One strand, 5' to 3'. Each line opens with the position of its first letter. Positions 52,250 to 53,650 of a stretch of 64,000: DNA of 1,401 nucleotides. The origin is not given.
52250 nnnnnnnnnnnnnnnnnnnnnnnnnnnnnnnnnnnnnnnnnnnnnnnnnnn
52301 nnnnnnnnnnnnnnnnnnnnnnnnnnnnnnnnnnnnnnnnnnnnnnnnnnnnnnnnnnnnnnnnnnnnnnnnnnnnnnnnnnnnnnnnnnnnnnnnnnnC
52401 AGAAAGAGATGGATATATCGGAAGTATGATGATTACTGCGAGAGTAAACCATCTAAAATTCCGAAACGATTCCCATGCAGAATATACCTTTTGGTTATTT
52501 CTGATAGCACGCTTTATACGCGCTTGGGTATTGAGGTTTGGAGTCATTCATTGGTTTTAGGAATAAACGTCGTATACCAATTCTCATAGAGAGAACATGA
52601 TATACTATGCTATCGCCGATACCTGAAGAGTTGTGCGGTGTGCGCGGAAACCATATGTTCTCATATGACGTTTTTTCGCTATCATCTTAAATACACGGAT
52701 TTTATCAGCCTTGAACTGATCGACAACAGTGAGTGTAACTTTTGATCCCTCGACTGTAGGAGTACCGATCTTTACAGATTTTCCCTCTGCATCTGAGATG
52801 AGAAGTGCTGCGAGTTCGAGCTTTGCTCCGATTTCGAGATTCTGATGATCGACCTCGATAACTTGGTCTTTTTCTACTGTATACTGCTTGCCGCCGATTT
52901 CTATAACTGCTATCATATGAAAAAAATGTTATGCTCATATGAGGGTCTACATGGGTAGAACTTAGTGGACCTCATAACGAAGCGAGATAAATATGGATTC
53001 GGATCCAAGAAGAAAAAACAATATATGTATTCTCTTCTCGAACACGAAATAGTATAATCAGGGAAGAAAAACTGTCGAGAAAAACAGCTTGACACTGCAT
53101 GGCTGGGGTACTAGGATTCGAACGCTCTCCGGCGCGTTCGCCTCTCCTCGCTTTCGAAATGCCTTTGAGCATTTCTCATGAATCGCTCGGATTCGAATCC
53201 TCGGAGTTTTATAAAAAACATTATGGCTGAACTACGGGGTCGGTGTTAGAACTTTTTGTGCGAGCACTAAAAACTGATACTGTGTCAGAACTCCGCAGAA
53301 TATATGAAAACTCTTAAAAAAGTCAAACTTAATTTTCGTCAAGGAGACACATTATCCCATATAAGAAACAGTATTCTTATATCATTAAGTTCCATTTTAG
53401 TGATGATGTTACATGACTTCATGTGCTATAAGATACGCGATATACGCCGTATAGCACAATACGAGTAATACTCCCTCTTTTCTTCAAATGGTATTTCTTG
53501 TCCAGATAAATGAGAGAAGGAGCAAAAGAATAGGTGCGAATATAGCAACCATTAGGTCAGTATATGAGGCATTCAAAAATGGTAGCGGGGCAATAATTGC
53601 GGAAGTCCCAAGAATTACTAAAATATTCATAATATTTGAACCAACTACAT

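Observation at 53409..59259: Four-gene operon: ATP-grasp/DUF1704-like fusion, 7TM protein, second ATP-grasp, CaCA antiporter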

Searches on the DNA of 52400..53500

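Call 97: search_rna_families(source=window, start=52400, end=53500, threshold=evalue, max_evalue=1)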
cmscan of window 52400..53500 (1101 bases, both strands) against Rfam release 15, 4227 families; matches with E-value up to 1: 1.
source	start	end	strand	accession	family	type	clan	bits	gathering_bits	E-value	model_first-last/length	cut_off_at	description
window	52999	53047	-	RF03912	mir-4659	Gene; miRNA;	-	20.7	92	0.32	13-61/73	no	mir-4659 microRNA precursor family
